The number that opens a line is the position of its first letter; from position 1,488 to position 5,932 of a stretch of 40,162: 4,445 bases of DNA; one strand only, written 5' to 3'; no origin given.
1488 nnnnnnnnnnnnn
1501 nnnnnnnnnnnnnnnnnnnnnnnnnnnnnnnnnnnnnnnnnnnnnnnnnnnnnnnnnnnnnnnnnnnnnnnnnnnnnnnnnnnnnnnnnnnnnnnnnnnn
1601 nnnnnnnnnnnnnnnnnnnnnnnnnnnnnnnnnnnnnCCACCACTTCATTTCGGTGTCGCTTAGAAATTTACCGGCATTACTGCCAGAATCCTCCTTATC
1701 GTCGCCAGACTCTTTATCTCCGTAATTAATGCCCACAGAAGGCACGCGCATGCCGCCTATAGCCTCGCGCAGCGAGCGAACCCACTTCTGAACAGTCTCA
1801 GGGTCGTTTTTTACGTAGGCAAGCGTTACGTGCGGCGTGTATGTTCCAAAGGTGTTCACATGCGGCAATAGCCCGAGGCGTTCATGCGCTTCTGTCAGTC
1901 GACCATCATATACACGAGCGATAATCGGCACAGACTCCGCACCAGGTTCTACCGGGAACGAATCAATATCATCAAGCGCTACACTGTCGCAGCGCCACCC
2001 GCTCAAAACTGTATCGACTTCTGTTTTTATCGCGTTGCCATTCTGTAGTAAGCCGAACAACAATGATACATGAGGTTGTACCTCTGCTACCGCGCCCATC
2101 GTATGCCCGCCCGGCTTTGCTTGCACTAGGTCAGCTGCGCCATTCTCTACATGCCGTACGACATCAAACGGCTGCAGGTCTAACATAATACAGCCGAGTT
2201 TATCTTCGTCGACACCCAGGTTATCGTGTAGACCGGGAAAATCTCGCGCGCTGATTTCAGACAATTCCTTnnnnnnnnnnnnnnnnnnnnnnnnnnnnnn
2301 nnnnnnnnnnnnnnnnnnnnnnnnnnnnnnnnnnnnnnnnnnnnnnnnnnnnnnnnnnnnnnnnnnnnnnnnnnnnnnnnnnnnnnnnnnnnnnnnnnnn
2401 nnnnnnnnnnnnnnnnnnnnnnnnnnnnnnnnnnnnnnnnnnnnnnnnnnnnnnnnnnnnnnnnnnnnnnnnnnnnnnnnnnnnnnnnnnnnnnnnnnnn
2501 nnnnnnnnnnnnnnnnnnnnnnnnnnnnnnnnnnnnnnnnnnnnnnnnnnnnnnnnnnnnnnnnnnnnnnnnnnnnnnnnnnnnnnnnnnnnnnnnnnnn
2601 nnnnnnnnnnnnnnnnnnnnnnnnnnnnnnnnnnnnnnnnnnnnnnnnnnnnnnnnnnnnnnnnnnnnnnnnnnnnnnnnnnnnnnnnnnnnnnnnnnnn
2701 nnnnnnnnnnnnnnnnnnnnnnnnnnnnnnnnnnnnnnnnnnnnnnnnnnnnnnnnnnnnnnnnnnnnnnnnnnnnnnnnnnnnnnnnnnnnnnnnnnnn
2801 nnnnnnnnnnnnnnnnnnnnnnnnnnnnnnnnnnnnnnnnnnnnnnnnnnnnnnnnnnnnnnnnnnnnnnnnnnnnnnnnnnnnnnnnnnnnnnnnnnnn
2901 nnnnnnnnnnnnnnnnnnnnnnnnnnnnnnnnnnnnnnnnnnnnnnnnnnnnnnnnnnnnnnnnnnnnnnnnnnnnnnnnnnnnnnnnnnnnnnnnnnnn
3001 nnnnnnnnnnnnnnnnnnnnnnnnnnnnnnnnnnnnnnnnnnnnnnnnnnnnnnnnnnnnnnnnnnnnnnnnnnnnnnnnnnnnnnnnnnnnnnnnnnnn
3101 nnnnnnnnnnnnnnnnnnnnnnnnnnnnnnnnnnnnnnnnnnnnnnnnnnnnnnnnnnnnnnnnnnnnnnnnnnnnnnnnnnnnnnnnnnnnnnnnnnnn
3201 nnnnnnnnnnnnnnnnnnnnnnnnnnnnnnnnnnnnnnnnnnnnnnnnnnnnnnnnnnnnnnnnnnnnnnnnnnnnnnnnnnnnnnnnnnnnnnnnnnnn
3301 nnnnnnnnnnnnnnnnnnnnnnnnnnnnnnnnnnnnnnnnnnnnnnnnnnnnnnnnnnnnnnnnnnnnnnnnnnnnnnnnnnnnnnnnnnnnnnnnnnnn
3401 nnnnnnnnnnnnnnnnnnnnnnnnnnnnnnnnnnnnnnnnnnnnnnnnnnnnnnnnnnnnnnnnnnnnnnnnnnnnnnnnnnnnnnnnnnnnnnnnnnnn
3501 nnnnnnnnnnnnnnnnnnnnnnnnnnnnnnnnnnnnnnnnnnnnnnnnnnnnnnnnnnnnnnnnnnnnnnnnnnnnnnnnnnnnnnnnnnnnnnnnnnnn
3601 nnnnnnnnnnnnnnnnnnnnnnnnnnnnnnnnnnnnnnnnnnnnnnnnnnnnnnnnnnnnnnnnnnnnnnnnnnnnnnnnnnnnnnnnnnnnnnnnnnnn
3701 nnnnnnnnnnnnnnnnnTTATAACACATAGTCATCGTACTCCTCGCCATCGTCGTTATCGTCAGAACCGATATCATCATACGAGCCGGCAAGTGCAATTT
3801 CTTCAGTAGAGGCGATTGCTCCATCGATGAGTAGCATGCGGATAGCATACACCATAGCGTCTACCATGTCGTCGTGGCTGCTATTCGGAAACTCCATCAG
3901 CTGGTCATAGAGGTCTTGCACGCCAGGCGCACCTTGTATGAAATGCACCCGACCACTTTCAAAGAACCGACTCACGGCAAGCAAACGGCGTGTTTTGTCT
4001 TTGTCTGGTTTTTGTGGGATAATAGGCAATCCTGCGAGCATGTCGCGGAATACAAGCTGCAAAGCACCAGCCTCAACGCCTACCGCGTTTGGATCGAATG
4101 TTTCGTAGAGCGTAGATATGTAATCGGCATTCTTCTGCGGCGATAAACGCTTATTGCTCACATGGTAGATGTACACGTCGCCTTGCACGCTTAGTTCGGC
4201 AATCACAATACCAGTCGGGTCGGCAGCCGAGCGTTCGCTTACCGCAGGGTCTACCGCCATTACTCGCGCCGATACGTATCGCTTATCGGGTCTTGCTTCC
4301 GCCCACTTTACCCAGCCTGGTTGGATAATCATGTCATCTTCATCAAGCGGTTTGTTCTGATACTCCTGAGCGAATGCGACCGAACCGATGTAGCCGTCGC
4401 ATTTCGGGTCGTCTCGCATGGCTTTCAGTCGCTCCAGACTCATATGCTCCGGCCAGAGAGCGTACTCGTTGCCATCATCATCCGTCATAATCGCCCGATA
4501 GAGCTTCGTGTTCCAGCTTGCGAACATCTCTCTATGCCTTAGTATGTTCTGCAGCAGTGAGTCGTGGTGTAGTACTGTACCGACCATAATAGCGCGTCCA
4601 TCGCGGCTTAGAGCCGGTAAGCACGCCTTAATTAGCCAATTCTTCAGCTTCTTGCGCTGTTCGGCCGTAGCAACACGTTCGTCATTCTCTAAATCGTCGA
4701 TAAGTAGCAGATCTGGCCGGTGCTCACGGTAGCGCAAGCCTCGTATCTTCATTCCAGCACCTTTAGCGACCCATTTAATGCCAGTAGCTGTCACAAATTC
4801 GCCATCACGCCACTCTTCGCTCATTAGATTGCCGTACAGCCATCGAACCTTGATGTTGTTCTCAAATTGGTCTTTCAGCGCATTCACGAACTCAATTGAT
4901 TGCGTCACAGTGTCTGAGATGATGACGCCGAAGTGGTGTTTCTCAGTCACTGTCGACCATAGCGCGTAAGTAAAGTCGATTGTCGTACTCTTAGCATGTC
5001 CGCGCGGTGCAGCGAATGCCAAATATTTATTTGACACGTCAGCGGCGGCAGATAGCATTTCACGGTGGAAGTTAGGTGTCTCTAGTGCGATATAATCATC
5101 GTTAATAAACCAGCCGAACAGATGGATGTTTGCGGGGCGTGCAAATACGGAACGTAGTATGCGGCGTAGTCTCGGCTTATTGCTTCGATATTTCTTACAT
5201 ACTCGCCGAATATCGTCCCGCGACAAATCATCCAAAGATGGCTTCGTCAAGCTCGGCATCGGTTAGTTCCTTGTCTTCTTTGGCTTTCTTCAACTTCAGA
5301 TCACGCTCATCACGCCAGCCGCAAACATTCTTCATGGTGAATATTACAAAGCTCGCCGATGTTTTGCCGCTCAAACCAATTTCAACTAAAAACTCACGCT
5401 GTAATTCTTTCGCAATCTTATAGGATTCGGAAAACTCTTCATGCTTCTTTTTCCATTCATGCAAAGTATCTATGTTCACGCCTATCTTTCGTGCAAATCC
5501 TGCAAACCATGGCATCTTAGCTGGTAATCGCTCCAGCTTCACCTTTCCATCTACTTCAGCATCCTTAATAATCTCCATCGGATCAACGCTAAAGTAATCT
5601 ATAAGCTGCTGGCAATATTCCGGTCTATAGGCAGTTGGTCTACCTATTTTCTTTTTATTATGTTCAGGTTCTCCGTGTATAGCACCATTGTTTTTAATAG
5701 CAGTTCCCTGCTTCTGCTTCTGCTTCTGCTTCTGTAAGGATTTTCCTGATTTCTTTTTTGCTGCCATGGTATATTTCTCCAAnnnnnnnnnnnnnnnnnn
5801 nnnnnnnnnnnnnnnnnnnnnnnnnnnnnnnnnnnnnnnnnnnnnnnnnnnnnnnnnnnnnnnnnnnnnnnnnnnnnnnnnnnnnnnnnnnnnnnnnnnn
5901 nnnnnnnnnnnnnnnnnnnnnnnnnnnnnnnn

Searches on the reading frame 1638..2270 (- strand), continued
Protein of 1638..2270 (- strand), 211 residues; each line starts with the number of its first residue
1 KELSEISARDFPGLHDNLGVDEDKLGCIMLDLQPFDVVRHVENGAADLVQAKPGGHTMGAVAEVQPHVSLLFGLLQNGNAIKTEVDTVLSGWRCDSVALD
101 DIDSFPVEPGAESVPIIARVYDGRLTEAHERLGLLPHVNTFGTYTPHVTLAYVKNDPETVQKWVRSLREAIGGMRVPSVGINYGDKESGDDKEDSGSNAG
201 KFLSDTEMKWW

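Call 72: fold_search(model_id=the predicted structure, library=viral)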
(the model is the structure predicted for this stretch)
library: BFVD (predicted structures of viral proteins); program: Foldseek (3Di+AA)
matches with E <= 10: 876; with E <= 0.001: 44
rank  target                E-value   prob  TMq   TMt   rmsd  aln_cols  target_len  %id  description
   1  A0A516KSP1            5.1e-17  1.00  0.77  0.82   2.3       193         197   32  Phosphoesterase [Microbacterium phage Stanktossa]
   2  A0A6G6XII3            2.4e-16  1.00  0.70  0.82   2.3       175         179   34  (no name in the UniProt tables at hand)
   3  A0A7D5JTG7            3.0e-16  1.00  0.72  0.85   2.3       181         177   34  (no name in the UniProt tables at hand)
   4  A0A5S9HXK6            4.8e-08  1.00  0.56  0.61   4.2       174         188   18  2'-5' RNA ligase [Tenacibaculum phage PTm1]
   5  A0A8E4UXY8            1.0e-07  1.00  0.49  0.62   6.1       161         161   24  2'-5' RNA ligase superfamily protein [Maribacter phage Colly_1]
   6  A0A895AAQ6            1.2e-07  1.00  0.60  0.63   5.7       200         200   18  (no name in the UniProt tables at hand)
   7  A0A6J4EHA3            1.4e-06  1.00  0.46  0.49   5.9       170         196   13  (no name in the UniProt tables at hand)
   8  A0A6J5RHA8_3          2.4e-06  1.00  0.52  0.13   6.7       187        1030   13  2'-5' RNA ligase superfamily [uncultured Caudovirales phage]
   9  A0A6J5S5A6            6.0e-06  1.00  0.51  0.56   6.0       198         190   16  2'-5' RNA ligase superfamily [uncultured Caudovirales phage]
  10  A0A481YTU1            6.3e-06  1.00  0.46  0.62   5.6       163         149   17  2'-5' RNA ligase superfamily protein [Marseillevirus LCMAC101]
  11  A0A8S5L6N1            8.0e-06  1.00  0.54  0.63   4.0       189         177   20  RNA 2',3'-cyclic phosphodiesterase [Myoviridae sp. ctA4D8]
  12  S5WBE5                1.3e-05  1.00  0.50  0.58   4.9       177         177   12  Anti-CBASS protein Acb1 [Pseudomonas phage PaBG]
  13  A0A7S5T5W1            1.5e-05  1.00  0.52  0.63   5.2       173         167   13  (no name in the UniProt tables at hand)
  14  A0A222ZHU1            4.2e-05  1.00  0.37  0.23   6.8       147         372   22  (no name in the UniProt tables at hand)
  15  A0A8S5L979            4.5e-05  1.00  0.55  0.66   3.6       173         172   12  Cyclic phosphodiesterase-like protein [Myoviridae sp. ctPuP5]
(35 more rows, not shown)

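Call 74: search_dna_similar(query=window:1638-2270:-, collection=phages, mode=protein, max_rows=40, rows=spread)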
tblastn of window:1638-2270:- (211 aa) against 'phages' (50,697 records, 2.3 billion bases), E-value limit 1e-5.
Records with a match: 116; places in all: 116; records where one place covers at least 80% of the query: 112.
Best place of each record, by identity: <60% 116.
By first word of the organism name: Microbacterium 112; Rhodococcus 3; uncultured 1.
By host as written in the record: Microbacterium foliorum NRRL B-24224 SEA 58; Microbacterium foliorum NRRL B-24224 42; Microbacterium foliorum NRRL B-24224-SEA 7; Rhodococcus erythropolis RIA 643 2; - 2; Microbacterium paraoxydans NRRL B-14843 2; Rhodococcus erythropolis NRRL B-1574 1; Microbacterium foliorum NRRL-24224 1; and 1 more.
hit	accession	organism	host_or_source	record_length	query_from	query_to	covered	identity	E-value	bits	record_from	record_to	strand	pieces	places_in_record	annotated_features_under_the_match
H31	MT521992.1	Rhodococcus phage NiceHouse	Rhodococcus erythropolis NRRL B-1574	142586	2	186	88%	35.6%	8e-23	101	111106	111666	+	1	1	199: RNA ligase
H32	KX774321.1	Rhodococcus phage Weasels2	Rhodococcus erythropolis RIA 643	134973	6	189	87%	35.5%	8e-26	109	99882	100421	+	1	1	3'-5' RNA ligase | hypothetical protein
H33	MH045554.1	Microbacterium phage Bandik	Microbacterium foliorum NRRL B-24224-SEA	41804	1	188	89%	33.7%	3e-17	85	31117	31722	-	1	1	42: phosphoesterase | 43: hypothetical protein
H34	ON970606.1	Microbacterium phage PhredFlintston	Microbacterium foliorum NRRL B-24224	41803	1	188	89%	33.7%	3e-17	85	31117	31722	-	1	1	42: phosphoesterase | 43: hypothetical protein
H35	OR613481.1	Microbacterium phage Rapheph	Microbacterium foliorum NRRL B-24224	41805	1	188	89%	33.7%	3e-17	85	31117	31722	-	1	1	42: phosphoesterase | 43: hypothetical protein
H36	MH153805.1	Microbacterium phage Martin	Microbacterium foliorum NRRL B-24224 SEA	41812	1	188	89%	33.7%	3e-17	85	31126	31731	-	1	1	43: phosphoesterase | 44: hypothetical protein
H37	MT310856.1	Microbacterium phage Zada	Microbacterium foliorum NRRL B-24224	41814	1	188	89%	33.7%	3e-17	85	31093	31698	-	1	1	43: phosphoesterase | 44: hypothetical protein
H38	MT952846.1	Microbacterium phage MaeLinda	Microbacterium foliorum NRRL B-24224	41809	1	188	89%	33.7%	4e-17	85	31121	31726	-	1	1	42: phosphoesterase | 43: hypothetical protein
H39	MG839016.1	Microbacterium phage AxiPup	Microbacterium foliorum NRRL B-24224 SEA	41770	1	188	89%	33.2%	3e-17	85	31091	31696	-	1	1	42: phosphoesterase | 43: hypothetical protein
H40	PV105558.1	Microbacterium phage SoilGremlin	Microbacterium foliorum NRRL B-24224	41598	1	188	89%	33.2%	5e-17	84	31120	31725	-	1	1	43: phosphoesterase | 44: hypothetical protein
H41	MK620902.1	Microbacterium phage Phriends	Microbacterium foliorum NRRL B-24224 SEA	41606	1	188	89%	33.2%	5e-17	84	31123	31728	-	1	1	42: phosphoesterase | 43: hypothetical protein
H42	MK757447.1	Microbacterium phage Greys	Microbacterium foliorum NRRL B-24224 SEA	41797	1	188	89%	33.2%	7e-17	84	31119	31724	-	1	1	42: phosphoesterase | 43: hypothetical protein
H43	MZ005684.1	Microbacterium phage Strathdee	Microbacterium foliorum NRRL B-24224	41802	1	188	89%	33.2%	7e-17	84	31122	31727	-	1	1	42: phosphoesterase | 43: hypothetical protein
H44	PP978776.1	Microbacterium phage HankSprout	Microbacterium foliorum NRRL B-24224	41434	1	188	89%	33.2%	1e-16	84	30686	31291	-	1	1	42: phosphoesterase | 43: hypothetical protein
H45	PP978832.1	Microbacterium phage HungryHenry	Microbacterium foliorum NRRL B-24224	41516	1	188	89%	33.2%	1e-16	84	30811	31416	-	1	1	41: phosphoesterase | 42: hypothetical protein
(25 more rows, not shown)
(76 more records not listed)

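Call 79: search_solved_structures(query=A1, max_evalue=10, show_alignments=2)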
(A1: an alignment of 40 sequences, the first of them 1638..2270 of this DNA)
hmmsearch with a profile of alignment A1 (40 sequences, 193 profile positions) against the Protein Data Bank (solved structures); distinct sequences matched with E-value up to 10: 11.
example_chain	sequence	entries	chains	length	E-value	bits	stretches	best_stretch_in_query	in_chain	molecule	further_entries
9q2g_A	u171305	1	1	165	0.00018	24.2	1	116-176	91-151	Anti-CBASS protein Acb1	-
9q2y_A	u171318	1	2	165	0.00049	22.8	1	116-176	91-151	Anti-CBASS protein Acb1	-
9bkq_A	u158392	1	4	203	0.00067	22.3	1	141-180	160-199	Penguinpox cGAMP PDE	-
1vdx_A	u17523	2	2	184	0.0011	21.6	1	27-157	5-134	Hypothetical protein PH0099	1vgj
2fyh_A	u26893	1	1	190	0.0027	20.3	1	28-157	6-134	putative integral membrane transport protein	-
1fsi_A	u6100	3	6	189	0.0082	18.8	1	65-186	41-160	CYCLIC PHOSPHODIESTERASE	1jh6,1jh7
9ciw_A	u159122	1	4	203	0.016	17.9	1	144-180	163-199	Penguinpox cGAMP PDE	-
2b4l_A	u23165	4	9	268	0.017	17.8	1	12-98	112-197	Glycine betaine-binding protein | Glycine betaine ABC transport system glycine betaine-binding protein OpuAC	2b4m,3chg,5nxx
7ahc_A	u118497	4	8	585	0.39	13.3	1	12-66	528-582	ABC transporter permease subunit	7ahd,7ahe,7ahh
4g68_B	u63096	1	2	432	0.9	12.1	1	53-107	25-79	ABC transporter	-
4g68_A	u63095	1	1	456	1.1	11.9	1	55-107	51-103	ABC transporter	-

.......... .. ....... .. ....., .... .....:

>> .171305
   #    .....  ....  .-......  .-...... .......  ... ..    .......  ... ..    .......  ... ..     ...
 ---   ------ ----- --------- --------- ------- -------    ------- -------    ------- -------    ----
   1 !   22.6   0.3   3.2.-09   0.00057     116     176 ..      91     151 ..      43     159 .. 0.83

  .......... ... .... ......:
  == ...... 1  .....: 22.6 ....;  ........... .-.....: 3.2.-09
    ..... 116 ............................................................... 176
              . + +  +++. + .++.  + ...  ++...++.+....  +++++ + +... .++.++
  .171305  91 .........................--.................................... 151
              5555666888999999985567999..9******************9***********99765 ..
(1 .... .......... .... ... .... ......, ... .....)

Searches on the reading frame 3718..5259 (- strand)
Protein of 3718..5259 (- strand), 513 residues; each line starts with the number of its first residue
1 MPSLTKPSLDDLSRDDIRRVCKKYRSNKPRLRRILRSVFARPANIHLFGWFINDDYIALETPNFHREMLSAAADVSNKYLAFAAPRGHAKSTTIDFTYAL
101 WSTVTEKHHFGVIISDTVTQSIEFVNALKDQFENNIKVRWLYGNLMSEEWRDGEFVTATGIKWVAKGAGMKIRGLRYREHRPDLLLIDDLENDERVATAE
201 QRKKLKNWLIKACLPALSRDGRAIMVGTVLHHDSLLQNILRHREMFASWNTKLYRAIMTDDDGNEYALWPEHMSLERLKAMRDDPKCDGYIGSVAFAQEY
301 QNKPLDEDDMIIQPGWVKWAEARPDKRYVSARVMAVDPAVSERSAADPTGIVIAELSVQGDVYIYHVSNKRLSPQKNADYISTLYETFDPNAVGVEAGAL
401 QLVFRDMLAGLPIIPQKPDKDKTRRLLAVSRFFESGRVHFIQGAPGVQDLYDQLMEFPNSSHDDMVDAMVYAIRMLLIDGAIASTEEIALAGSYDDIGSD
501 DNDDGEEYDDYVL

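Call 19: search_protein_families(library=pfam, proteins=[window:3718-5259:-], max_evalue=0.001)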
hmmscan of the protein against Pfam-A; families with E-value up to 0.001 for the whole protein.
window:3718-5259:- (513 aa): 1 family
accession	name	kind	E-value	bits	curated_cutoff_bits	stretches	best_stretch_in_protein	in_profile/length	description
PF17289.8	Terminase_6C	-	1.4e-11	45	22.6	1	334-475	1-154/155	Terminase RNaseH-like domain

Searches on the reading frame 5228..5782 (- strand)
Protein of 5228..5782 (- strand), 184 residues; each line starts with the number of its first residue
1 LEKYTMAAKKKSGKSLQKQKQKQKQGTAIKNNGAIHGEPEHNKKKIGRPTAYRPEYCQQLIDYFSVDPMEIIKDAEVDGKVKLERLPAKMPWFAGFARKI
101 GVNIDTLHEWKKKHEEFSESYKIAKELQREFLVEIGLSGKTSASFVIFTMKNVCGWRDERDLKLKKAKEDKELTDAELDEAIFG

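Call 19: search_protein_families(library=pfam, proteins=[window:5228-5782:-], max_evalue=0.001)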
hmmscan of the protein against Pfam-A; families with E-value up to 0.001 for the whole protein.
window:5228-5782:- (184 aa): 1 family
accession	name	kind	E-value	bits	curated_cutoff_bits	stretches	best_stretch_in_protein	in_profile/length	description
PF16677.11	GP3_package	-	2.7e-10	40.8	29.4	1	47-160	1-103/105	DNA-packaging protein gp3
